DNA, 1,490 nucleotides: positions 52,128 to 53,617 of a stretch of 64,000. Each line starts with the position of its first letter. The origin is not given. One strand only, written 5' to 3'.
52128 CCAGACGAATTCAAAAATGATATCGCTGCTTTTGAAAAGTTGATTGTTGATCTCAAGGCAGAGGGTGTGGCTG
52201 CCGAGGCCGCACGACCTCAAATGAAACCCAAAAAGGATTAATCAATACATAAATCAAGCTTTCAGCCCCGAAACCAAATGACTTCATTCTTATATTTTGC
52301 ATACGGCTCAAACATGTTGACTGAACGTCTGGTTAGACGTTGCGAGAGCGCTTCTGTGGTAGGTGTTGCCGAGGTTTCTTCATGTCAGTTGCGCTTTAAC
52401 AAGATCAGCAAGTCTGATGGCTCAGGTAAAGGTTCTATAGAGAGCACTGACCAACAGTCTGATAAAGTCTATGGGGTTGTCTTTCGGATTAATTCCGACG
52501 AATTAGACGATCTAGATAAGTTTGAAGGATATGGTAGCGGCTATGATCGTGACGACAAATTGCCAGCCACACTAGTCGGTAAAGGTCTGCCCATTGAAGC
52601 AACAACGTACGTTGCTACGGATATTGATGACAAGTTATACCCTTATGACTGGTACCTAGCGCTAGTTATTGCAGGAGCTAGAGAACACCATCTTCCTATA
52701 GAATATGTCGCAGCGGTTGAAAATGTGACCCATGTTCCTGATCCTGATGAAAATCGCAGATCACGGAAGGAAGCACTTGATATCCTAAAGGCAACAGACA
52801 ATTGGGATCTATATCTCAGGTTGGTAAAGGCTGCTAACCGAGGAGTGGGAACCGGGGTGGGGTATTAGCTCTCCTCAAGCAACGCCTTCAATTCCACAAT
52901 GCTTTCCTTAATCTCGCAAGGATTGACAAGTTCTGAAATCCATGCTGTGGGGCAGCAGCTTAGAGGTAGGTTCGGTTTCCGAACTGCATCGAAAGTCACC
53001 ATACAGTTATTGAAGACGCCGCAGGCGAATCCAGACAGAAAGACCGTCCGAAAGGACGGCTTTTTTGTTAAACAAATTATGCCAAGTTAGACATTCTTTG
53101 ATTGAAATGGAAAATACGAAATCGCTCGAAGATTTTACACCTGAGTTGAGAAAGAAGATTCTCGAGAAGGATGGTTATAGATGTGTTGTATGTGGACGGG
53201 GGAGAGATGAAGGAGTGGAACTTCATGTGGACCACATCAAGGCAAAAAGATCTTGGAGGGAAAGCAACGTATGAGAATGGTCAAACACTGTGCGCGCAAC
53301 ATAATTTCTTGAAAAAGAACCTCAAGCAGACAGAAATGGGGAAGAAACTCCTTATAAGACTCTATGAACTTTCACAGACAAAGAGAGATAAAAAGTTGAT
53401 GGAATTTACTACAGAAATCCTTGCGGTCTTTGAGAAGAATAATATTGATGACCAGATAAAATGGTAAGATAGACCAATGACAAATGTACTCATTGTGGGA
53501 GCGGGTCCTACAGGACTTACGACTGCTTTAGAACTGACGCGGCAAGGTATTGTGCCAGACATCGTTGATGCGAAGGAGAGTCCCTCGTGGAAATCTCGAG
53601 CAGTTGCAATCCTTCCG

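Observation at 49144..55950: Genomic island inserted at the 3' end of tRNA-Gln, carrying defense-like and non-core genes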

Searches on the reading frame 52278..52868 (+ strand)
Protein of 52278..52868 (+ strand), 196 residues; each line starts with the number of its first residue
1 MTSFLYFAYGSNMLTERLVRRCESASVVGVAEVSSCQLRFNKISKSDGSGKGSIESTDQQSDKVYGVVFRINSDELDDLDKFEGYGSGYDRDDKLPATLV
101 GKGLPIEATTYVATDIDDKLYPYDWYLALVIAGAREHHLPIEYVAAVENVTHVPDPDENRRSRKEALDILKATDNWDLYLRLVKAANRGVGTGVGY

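Call 6: search_protein_families(library=pfam, proteins=[window:52278-52868:+], max_evalue=0.01)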
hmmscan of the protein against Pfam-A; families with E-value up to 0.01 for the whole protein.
window:52278-52868:+ (196 aa): 2 families
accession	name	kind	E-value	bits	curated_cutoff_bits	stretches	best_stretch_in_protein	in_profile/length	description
PF13772.11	AIG2_2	-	1.4e-12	48.3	27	1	63-145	1-81/83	AIG2-like family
PF06094.17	GGACT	-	3.4e-10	41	22.8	1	6-115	1-104/120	Gamma-glutamyl cyclotransferase, AIG2-like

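Call 7: search_protein_families(library=padloc, proteins=[window:52278-52868:+], max_evalue=0.01)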
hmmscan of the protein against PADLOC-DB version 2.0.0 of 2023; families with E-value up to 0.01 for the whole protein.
window:52278-52868:+ (196 aa): 0 families

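Call 45: search_protein_families(library=ncbifam, proteins=[window:52278-52868:+], max_evalue=0.01)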
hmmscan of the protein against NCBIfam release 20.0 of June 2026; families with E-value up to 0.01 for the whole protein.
window:52278-52868:+ (196 aa): 0 families

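Call 58: find_homologous_proteins(query=window:52278-52868:+, max_evalue=0.00001)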
Query window:52278-52868:+ (196 aa): 492 proteins with E <= 0.00001 among 791 candidates; the best 120 are listed.
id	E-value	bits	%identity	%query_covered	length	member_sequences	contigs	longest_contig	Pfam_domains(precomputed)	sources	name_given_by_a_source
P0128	2.0e-117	408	100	94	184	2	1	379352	PF13772.12,PF06094.18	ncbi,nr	ncbi:gamma-glutamylcyclotransferase [Candidatus Kaiserbacteria bacterium]|nr:gamma-glutamylcyclotran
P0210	7.8e-46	174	52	88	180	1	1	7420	PF13772.12,PF06094.18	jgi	jgi:AIG2 family protein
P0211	1.1e-43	167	51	88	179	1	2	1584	PF13772.12,PF06094.18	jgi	jgi:hypothetical protein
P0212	9.0e-43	164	53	82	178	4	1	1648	PF13772.12,PF06094.18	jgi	jgi:hypothetical protein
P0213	9.1e-43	164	53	82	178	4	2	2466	PF13772.12,PF06094.18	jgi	jgi:hypothetical protein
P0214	5.9e-42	162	48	97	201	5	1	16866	PF13772.12,PF06094.18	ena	-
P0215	7.1e-42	161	51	87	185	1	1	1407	PF13772.12,PF06094.18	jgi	jgi:hypothetical protein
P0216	7.2e-42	161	50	88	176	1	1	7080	PF13772.12,PF06094.18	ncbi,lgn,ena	-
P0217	2.8e-41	159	45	96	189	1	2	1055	PF13772.12,PF06094.18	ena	-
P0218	3.2e-41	159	50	92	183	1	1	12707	PF13772.12,PF06094.18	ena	-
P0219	7.2e-41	158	44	96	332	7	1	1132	PF13772.12,PF06094.18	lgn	-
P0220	9.4e-41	158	50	87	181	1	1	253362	PF13772.12,PF06094.18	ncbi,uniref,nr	ncbi:gamma-glutamylcyclotransferase family protein [Flexibacterium corallicola]|uniref:gamma-glutamy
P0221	1.3e-40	157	49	88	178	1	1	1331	PF13772.12,PF06094.18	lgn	-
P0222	1.4e-40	157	49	91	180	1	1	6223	PF13772.12,PF06094.18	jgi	jgi:gamma-glutamylcyclotransferase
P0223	1.5e-40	157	46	92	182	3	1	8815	PF13772.12,PF06094.18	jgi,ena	jgi:hypothetical protein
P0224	4.2e-40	156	47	87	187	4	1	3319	PF13772.12,PF06094.18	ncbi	-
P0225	8.9e-40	155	48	93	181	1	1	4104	PF13772.12,PF06094.18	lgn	-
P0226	9.8e-40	154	48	92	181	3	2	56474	PF13772.12,PF06094.18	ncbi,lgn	-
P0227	1.4e-39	154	49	87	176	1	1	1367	PF13772.12,PF06094.18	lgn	-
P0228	3.3e-39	153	50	87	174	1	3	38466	PF13772.12,PF06094.18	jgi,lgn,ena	jgi:gamma-glutamylcyclotransferase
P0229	3.4e-39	153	48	86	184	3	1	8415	PF13772.12,PF06094.18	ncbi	ncbi:MAG: gamma-glutamylcyclotransferase family protein [Alphaproteobacteria bacterium]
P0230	3.4e-39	153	48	94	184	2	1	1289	PF13772.12,PF06094.18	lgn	-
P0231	3.5e-39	153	50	85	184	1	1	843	PF13772.12,PF06094.18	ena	-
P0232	3.9e-39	153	50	82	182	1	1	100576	PF13772.12,PF06094.18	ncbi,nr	ncbi:MAG: gamma-glutamylcyclotransferase [Alphaproteobacteria bacterium]|nr:gamma-glutamylcyclotrans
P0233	4.3e-39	152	50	85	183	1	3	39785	PF13772.12,PF06094.18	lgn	-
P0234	4.9e-39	152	50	81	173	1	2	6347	PF13772.12,PF06094.18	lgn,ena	-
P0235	5.3e-39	152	48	87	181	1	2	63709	PF13772.12,PF06094.18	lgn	-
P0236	5.9e-39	152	47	92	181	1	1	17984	PF13772.12,PF06094.18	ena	-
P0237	6.2e-39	152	46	85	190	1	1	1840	PF13772.12,PF06094.18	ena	-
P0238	7.2e-39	152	48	92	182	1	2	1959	PF13772.12,PF06094.18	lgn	-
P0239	8.7e-39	151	49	87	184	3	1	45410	PF13772.12,PF06094.18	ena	-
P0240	1.0e-38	151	52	85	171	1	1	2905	PF13772.12,PF06094.18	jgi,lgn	jgi:cation transport regulator ChaC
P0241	1.1e-38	151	49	86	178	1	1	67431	PF13772.12,PF06094.18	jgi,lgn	-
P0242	1.1e-38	151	48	83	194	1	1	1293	PF13772.12,PF06094.18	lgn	-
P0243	1.3e-38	151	46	93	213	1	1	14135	PF13772.12,PF06094.18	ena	-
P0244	1.5e-38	151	47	94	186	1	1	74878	PF13772.12,PF06094.18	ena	-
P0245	1.8e-38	150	46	87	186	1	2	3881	PF13772.12,PF06094.18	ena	-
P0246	2.0e-38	150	49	89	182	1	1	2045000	PF13772.12,PF06094.18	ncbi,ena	-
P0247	2.0e-38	150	50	92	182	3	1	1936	PF13772.12,PF06094.18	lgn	-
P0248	2.2e-38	150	49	87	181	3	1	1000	PF13772.12,PF06094.18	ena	-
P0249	2.3e-38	150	50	87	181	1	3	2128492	PF13772.12,PF06094.18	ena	-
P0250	2.5e-38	150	49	86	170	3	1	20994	PF13772.12,PF06094.18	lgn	-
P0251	2.6e-38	150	49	87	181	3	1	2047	PF13772.12,PF06094.18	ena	-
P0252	2.7e-38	150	49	86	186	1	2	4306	PF13772.12,PF06094.18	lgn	-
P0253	2.8e-38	150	48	88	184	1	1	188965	PF13772.12,PF06094.18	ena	-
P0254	3.0e-38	150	46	92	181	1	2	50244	PF13772.12,PF06094.18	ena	-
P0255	3.8e-38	149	49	87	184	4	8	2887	PF13772.12,PF06094.18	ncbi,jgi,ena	-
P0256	6.1e-38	149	49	84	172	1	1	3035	PF13772.12,PF06094.18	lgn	-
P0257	6.2e-38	149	49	87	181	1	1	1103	PF13772.12,PF06094.18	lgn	-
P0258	7.0e-38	148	46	92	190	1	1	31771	PF13772.12,PF06094.18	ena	-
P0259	7.4e-38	148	50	86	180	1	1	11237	PF13772.12,PF06094.18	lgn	-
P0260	8.2e-38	148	47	87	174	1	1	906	PF13772.12,PF06094.18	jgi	jgi:hypothetical protein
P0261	9.3e-38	148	45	94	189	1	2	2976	PF13772.12,PF06094.18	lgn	-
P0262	9.8e-38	148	49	87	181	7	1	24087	PF13772.12,PF06094.18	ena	-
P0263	1.1e-37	148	48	88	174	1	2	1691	PF13772.12,PF06094.18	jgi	jgi:hypothetical protein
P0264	1.1e-37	148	49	87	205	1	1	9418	PF13772.12,PF06094.18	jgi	jgi:hypothetical protein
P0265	1.3e-37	148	49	85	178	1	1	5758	PF13772.12,PF06094.18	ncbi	-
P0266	1.6e-37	147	46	86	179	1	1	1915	PF13772.12,PF06094.18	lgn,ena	-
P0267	2.4e-37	147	48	86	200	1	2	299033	PF13772.12,PF06094.18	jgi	jgi:gamma-glutamylcyclotransferase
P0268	2.5e-37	147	46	87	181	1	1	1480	PF13772.12,PF06094.18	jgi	-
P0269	2.7e-37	146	46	86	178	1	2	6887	PF13772.12,PF06094.18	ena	-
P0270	3.7e-37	146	50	87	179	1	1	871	PF13772.12,PF06094.18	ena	-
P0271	4.0e-37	146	45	87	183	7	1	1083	PF13772.12,PF06094.18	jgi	-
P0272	4.9e-37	146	48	84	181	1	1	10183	PF13772.12,PF06094.18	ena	-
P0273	5.1e-37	146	50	84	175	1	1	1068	PF13772.12,PF06094.18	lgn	-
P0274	5.1e-37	146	50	84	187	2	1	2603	PF13772.12,PF06094.18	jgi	jgi:AIG2 family protein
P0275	5.2e-37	146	49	86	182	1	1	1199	PF13772.12,PF06094.18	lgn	-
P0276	6.1e-37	145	44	96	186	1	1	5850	PF13772.12,PF06094.18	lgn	-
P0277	6.5e-37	145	48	87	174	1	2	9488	PF13772.12,PF06094.18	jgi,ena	-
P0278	7.3e-37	145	42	93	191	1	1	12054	PF13772.12,PF06094.18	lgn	-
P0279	7.6e-37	145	46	86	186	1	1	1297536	PF13772.12,PF06094.18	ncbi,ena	-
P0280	9.5e-37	145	50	83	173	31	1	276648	PF13772.12,PF06094.18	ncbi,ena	-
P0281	1.3e-36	144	48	89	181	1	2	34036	PF13772.12,PF06094.18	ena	-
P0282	1.5e-36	144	48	87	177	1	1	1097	PF13772.12,PF06094.18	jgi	jgi:hypothetical protein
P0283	1.5e-36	144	49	86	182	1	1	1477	PF13772.12,PF06094.18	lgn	-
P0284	1.6e-36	144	46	85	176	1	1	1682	PF13772.12,PF06094.18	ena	-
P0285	1.8e-36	144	44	87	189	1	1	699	PF13772.12,PF06094.18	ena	-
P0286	2.0e-36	144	46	87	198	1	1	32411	PF13772.12,PF06094.18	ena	-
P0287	2.5e-36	143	48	82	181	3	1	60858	PF13772.12,PF06094.18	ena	-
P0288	2.8e-36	143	49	86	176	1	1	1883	PF13772.12,PF06094.18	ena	-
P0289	2.9e-36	143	49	86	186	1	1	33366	PF13772.12,PF06094.18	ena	-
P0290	2.9e-36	143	46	92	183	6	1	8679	PF13772.12,PF06094.18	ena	-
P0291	3.1e-36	143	46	91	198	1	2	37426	PF13772.12,PF06094.18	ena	-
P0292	3.7e-36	143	47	87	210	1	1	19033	PF13772.12,PF06094.18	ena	-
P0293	3.8e-36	143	46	86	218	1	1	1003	PF13772.12,PF06094.18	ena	-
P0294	3.9e-36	143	46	94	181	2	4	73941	PF13772.12,PF06094.18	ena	-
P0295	5.0e-36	142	45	93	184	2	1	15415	PF13772.12,PF06094.18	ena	-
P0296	5.6e-36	142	46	92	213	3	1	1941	PF13772.12,PF06094.18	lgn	-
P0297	6.0e-36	142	45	86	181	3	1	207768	PF13772.12,PF06094.18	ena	-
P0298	6.4e-36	142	47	87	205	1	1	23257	PF13772.12,PF06094.18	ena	-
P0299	7.6e-36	142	49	85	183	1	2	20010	PF13772.12,PF06094.18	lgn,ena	-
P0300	8.2e-36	142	47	87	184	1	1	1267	PF13772.12,PF06094.18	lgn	-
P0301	8.5e-36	142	43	95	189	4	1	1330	PF13772.12,PF06094.18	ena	-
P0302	8.9e-36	142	46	93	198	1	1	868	PF13772.12,PF06094.18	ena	-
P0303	9.2e-36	141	49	82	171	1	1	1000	PF13772.12,PF06094.18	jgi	jgi:cation transport regulator ChaC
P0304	1.1e-35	141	47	93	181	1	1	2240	PF13772.12,PF06094.18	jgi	jgi:gamma-glutamylcyclotransferase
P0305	1.2e-35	141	51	87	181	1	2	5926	PF13772.12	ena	-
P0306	1.4e-35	141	45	88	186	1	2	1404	PF13772.12,PF06094.18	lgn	-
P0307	1.5e-35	141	45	89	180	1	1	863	PF13772.12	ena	-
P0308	1.7e-35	141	47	87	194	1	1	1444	PF13772.12,PF06094.18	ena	-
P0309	1.8e-35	141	49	87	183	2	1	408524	PF13772.12,PF06094.18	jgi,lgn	-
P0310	1.9e-35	140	49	86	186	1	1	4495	PF13772.12,PF06094.18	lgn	-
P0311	2.5e-35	140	49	87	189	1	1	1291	PF13772.12,PF06094.18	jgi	jgi:hypothetical protein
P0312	2.7e-35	140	46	89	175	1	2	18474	PF13772.12,PF06094.18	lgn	-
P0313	2.7e-35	140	46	89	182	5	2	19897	PF13772.12,PF06094.18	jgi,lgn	jgi:gamma-glutamylcyclotransferase (GGCT)/AIG2-like uncharacterized protein YtfP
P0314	2.8e-35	140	46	92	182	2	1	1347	PF13772.12,PF06094.18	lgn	-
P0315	2.8e-35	140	51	81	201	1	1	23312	PF13772.12,PF06094.18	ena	-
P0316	2.9e-35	140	46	86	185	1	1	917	PF13772.12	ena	-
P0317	3.0e-35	140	45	93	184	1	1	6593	PF13772.12,PF06094.18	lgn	-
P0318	3.6e-35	140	45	88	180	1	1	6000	PF13772.12,PF06094.18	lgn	-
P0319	3.6e-35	140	44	87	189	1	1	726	PF13772.12,PF06094.18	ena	-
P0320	3.7e-35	139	46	85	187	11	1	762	PF13772.12,PF06094.18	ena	-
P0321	4.2e-35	139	49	83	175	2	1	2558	PF13772.12,PF06094.18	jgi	jgi:gamma-glutamylcyclotransferase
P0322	4.2e-35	139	47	88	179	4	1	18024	PF13772.12,PF06094.18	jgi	-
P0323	5.4e-35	139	50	83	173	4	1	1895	PF13772.12,PF06094.18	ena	-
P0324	5.5e-35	139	42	93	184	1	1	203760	PF13772.12,PF06094.18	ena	-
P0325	5.7e-35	139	46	93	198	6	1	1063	PF13772.12,PF06094.18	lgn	-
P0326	6.2e-35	139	46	85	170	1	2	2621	PF13772.12,PF06094.18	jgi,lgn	jgi:gamma-glutamylcyclotransferase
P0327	7.2e-35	139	45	89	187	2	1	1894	PF13772.12,PF06094.18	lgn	-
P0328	7.4e-35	139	47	85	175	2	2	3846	PF13772.12,PF06094.18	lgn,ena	-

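Call 103: search_protein_families(library=pfam, proteins=[P0331, P0336, P0362, P0369, P0394, P0408, P0430, P0459, P0465, P0471], max_evalue=0.01)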
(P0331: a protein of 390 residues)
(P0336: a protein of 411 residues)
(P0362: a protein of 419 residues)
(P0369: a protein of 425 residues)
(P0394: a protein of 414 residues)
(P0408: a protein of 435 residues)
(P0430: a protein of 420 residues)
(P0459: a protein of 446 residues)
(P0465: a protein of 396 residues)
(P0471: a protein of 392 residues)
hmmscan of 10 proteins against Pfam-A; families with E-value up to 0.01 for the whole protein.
P0331 (390 aa): 0 families

P0336 (411 aa): 0 families

P0362 (419 aa): 0 families

P0369 (425 aa): 0 families

P0394 (414 aa): 0 families

P0408 (435 aa): 0 families

P0430 (420 aa): 0 families

P0459 (446 aa): 0 families

P0465 (396 aa): 0 families

P0471 (392 aa): 0 families

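Call 109: search_protein_families(library=pfam, proteins=[L171:12501-12863:+, L170:8788-10116:+, L170:10182-10997:+, L170:11003-12115:+, L170:12112-13146:+, L170:8341-8622:-], max_evalue=0.001)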
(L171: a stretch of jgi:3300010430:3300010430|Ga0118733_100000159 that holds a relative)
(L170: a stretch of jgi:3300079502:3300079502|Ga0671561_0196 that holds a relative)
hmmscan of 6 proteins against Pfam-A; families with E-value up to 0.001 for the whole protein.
L171:12501-12863:+ (120 aa): 0 families

L170:8788-10116:+ (442 aa): 2 families
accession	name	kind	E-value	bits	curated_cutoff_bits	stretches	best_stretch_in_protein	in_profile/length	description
PF00152.25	tRNA-synt_2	-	1.9e-49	168.8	25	1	117-441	5-305/308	tRNA synthetases class II (D, K and N)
PF01409.25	tRNA-synt_2d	-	0.00038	20.5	19.8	0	187-258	83-155/246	tRNA synthetases class II core domain (F)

L170:10182-10997:+ (271 aa): 6 families
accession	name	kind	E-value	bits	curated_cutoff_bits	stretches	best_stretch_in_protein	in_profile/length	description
PF08241.18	Methyltransf_11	-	3.5e-20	72.9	21.2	1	50-147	1-92/95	Methyltransferase domain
PF13649.12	Methyltransf_25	-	6.6e-20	72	27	1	49-146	1-97/97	Methyltransferase domain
PF13847.12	Methyltransf_31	-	7.9e-16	58.5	27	1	45-146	3-105/145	Methyltransferase domain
PF01209.24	Ubie_methyltran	-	2.9e-14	53.4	20.1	1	46-148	48-149/233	ubiE/COQ5 methyltransferase family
PF08242.18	Methyltransf_12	-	1.6e-11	45.2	30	1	51-147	2-97/98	Methyltransferase domain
PF01728.25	FtsJ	-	8e-05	23.1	24.1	1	42-144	18-120/181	FtsJ-like methyltransferase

L170:11003-12115:+ (370 aa): 1 family
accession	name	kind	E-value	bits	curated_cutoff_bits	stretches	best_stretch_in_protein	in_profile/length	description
PF00152.25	tRNA-synt_2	-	6.1e-26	91.6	25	1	101-364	73-308/308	tRNA synthetases class II (D, K and N)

L170:12112-13146:+ (344 aa): 2 families
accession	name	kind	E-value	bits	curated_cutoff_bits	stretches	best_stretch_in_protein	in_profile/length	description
PF17676.7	Peptidase_S66C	-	1.9e-21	77.3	23.7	1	201-333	1-120/120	LD-carboxypeptidase C-terminal domain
PF02016.21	Peptidase_S66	-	2.6e-19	70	25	1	13-128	1-121/121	LD-carboxypeptidase N-terminal domain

L170:8341-8622:- (93 aa): 0 families

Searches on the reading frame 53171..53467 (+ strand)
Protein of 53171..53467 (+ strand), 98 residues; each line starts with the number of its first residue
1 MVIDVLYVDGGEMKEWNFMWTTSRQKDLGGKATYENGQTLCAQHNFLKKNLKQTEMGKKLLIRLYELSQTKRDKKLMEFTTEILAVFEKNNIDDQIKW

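Call 6: search_protein_families(library=pfam, proteins=[window:53171-53467:+], max_evalue=0.01)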
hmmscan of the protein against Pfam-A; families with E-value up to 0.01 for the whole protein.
window:53171-53467:+ (98 aa): 0 families

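Call 7: search_protein_families(library=padloc, proteins=[window:53171-53467:+], max_evalue=0.01)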
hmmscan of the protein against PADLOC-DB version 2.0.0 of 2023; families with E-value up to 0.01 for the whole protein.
window:53171-53467:+ (98 aa): 0 families

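Call 103: search_protein_families(library=pfam, proteins=[P0331, P0336, P0362, P0369, P0394, P0408, P0430, P0459, P0465, P0471], max_evalue=0.01)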
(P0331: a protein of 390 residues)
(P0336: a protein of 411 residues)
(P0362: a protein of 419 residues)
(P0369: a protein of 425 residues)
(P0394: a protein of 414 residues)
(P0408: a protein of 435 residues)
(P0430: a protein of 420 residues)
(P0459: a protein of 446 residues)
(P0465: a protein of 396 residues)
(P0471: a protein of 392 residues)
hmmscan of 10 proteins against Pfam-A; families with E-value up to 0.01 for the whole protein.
P0331 (390 aa): 0 families

P0336 (411 aa): 0 families

P0362 (419 aa): 0 families

P0369 (425 aa): 0 families

P0394 (414 aa): 0 families

P0408 (435 aa): 0 families

P0430 (420 aa): 0 families

P0459 (446 aa): 0 families

P0465 (396 aa): 0 families

P0471 (392 aa): 0 families

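Call 109: search_protein_families(library=pfam, proteins=[L171:12501-12863:+, L170:8788-10116:+, L170:10182-10997:+, L170:11003-12115:+, L170:12112-13146:+, L170:8341-8622:-], max_evalue=0.001)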
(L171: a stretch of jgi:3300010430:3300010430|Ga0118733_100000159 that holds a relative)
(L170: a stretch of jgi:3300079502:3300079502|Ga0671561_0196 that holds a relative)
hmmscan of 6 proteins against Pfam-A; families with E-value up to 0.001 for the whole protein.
L171:12501-12863:+ (120 aa): 0 families

L170:8788-10116:+ (442 aa): 2 families
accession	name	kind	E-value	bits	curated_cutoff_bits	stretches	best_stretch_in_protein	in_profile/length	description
PF00152.25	tRNA-synt_2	-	1.9e-49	168.8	25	1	117-441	5-305/308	tRNA synthetases class II (D, K and N)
PF01409.25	tRNA-synt_2d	-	0.00038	20.5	19.8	0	187-258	83-155/246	tRNA synthetases class II core domain (F)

L170:10182-10997:+ (271 aa): 6 families
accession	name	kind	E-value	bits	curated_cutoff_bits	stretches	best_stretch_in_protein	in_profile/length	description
PF08241.18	Methyltransf_11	-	3.5e-20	72.9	21.2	1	50-147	1-92/95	Methyltransferase domain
PF13649.12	Methyltransf_25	-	6.6e-20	72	27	1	49-146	1-97/97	Methyltransferase domain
PF13847.12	Methyltransf_31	-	7.9e-16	58.5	27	1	45-146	3-105/145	Methyltransferase domain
PF01209.24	Ubie_methyltran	-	2.9e-14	53.4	20.1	1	46-148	48-149/233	ubiE/COQ5 methyltransferase family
PF08242.18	Methyltransf_12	-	1.6e-11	45.2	30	1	51-147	2-97/98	Methyltransferase domain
PF01728.25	FtsJ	-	8e-05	23.1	24.1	1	42-144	18-120/181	FtsJ-like methyltransferase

L170:11003-12115:+ (370 aa): 1 family
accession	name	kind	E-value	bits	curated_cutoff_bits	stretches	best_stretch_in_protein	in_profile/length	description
PF00152.25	tRNA-synt_2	-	6.1e-26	91.6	25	1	101-364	73-308/308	tRNA synthetases class II (D, K and N)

L170:12112-13146:+ (344 aa): 2 families
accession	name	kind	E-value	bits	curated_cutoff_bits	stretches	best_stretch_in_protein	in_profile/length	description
PF17676.7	Peptidase_S66C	-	1.9e-21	77.3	23.7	1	201-333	1-120/120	LD-carboxypeptidase C-terminal domain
PF02016.21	Peptidase_S66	-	2.6e-19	70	25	1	13-128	1-121/121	LD-carboxypeptidase N-terminal domain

L170:8341-8622:- (93 aa): 0 families
